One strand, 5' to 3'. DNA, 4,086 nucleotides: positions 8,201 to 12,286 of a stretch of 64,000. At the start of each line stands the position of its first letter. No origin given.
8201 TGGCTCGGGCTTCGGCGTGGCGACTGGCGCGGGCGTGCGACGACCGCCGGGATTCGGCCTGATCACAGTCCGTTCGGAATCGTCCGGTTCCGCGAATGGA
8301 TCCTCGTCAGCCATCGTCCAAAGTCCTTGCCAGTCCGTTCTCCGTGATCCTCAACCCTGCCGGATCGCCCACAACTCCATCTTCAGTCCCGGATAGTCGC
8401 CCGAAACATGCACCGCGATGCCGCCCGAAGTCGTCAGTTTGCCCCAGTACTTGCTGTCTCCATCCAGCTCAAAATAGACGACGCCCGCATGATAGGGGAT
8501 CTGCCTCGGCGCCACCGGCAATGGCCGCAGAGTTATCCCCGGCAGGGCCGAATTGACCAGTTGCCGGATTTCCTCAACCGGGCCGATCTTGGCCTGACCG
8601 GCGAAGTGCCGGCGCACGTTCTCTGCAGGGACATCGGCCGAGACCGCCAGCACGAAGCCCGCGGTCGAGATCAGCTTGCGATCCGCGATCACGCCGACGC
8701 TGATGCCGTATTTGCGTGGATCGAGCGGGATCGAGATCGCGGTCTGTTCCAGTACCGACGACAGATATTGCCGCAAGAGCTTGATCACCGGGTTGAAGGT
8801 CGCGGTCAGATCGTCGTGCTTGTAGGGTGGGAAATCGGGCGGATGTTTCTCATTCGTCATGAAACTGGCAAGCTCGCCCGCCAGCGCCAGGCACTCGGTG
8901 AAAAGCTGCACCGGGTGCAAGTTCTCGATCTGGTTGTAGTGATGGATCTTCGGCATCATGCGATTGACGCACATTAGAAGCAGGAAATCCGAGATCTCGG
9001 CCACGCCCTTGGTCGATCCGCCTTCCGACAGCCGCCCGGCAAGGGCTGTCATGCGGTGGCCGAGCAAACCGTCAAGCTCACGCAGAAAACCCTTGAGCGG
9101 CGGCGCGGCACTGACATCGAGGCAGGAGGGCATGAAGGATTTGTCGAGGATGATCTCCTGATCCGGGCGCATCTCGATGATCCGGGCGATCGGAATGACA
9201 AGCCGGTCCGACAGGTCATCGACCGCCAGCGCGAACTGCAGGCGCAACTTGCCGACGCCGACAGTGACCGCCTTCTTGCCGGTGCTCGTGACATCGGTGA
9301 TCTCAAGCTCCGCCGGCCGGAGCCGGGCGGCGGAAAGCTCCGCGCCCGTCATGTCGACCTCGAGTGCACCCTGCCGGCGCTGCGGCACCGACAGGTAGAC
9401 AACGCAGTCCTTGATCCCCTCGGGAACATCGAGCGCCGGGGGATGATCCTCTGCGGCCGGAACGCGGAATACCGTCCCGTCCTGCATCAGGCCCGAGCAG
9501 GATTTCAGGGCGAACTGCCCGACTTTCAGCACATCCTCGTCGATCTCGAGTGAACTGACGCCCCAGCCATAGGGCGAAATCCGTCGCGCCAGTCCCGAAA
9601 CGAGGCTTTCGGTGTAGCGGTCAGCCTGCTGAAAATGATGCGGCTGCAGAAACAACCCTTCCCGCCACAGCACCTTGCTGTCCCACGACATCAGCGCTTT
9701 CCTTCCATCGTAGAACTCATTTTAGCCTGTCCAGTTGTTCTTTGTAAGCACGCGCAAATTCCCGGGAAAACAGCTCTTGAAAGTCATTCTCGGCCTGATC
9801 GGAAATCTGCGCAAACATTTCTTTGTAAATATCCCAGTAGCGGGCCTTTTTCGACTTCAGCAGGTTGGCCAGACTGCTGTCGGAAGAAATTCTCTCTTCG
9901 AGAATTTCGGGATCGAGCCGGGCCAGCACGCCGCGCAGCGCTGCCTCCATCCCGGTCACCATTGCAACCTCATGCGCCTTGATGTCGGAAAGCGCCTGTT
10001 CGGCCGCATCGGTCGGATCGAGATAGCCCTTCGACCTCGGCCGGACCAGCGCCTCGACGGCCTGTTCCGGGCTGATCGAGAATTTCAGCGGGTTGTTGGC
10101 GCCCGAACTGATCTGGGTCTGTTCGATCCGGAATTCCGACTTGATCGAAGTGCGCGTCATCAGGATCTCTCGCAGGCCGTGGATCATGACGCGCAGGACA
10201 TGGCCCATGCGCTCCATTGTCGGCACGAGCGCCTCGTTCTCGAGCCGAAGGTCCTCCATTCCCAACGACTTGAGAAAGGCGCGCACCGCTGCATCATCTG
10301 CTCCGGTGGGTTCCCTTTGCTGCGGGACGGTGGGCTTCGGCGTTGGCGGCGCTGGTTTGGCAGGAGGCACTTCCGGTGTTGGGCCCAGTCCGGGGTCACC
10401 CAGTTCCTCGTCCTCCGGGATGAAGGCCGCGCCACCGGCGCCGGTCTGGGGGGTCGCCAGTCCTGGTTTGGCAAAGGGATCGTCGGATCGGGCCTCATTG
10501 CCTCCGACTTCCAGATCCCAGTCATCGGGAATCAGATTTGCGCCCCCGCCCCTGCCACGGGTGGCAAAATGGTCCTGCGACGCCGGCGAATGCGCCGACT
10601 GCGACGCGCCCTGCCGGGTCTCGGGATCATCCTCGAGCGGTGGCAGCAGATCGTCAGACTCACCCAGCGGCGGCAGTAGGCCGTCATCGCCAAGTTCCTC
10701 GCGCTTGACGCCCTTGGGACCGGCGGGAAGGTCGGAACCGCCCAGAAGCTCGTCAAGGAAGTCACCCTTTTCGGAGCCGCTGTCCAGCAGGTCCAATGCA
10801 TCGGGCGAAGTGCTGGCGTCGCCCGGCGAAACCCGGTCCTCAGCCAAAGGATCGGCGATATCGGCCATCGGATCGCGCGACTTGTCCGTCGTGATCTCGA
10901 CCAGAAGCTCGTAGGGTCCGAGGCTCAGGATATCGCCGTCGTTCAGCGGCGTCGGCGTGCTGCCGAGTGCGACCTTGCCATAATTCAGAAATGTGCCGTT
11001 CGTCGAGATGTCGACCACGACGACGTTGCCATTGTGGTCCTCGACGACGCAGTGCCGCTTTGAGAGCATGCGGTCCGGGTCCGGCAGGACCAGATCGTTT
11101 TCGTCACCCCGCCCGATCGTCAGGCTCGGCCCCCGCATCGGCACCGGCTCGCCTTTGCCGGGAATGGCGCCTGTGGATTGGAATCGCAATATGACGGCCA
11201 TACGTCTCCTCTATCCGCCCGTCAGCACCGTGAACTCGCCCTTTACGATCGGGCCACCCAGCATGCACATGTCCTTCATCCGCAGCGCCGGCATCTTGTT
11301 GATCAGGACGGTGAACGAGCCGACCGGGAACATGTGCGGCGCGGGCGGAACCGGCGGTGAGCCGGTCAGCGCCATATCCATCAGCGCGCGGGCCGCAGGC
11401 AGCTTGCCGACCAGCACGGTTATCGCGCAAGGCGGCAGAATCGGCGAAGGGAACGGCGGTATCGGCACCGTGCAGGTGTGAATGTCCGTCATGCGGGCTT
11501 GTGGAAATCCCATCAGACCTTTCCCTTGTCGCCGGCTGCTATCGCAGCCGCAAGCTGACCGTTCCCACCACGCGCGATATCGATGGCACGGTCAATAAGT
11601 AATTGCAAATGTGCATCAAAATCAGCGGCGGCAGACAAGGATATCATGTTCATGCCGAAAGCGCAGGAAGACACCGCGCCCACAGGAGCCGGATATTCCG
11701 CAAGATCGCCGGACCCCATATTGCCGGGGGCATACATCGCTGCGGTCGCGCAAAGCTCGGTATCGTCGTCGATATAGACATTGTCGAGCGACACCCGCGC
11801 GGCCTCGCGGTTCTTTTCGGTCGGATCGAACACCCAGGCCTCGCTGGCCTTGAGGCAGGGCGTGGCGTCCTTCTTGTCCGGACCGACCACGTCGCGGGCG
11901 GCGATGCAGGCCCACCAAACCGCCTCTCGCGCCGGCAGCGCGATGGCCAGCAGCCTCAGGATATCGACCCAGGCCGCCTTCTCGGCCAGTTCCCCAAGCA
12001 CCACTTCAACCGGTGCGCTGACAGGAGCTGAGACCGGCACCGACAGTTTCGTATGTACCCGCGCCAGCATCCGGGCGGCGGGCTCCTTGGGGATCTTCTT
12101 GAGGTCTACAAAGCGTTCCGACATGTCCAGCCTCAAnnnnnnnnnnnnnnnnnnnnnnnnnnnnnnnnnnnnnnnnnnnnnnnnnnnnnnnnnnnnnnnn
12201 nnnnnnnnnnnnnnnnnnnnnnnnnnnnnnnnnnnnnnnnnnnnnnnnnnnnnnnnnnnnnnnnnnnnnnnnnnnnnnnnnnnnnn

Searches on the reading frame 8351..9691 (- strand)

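Call 12: search_protein_families(library=pfam, proteins=[window:8351-9691:-], max_evalue=0.001)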
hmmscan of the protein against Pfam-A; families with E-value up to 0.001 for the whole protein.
window:8351-9691:- (446 aa): 1 family
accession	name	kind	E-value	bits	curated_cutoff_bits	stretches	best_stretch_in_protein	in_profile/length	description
PF05936.17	T6SS_VasE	-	7.7e-153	509.7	23.4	1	19-443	1-429/429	Bacterial Type VI secretion, VC_A0110, EvfL, ImpJ, VasE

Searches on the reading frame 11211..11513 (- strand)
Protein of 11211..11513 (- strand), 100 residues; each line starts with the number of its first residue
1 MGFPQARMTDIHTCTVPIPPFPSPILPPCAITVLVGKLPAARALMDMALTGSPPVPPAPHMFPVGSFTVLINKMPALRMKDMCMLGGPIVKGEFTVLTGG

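Call 54: search_protein_families(library=pfam, proteins=[window:11211-11513:-], max_evalue=0.01)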
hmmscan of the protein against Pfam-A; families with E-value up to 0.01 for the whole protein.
window:11211-11513:- (100 aa): 1 family
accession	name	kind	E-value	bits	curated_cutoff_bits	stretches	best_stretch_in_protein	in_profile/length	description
PF05488.18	PAAR_motif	-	2.2e-08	34.6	27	1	24-90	10-69/70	PAAR motif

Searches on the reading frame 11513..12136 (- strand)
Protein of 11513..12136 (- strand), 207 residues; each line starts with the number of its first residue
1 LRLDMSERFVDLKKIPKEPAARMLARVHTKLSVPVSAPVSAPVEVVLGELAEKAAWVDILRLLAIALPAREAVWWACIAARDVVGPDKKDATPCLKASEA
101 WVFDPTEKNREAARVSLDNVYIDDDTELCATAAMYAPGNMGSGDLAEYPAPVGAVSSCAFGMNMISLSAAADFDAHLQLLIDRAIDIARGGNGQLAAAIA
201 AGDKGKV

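Call 54: search_protein_families(library=pfam, proteins=[window:11513-12136:-], max_evalue=0.01)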
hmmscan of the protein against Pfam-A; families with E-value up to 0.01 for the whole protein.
window:11513-12136:- (207 aa): 1 family
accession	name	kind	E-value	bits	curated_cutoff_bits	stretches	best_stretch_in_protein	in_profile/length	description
PF22011.2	DUF6931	-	6.2e-41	140.3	27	1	47-188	2-145/145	Family of unknown function (DUF6931)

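Call 99: search_protein_families(library=ncbifam, proteins=[window:11513-12136:-], max_evalue=0.01)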
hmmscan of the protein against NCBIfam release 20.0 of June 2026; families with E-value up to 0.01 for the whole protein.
window:11513-12136:- (207 aa): 0 families
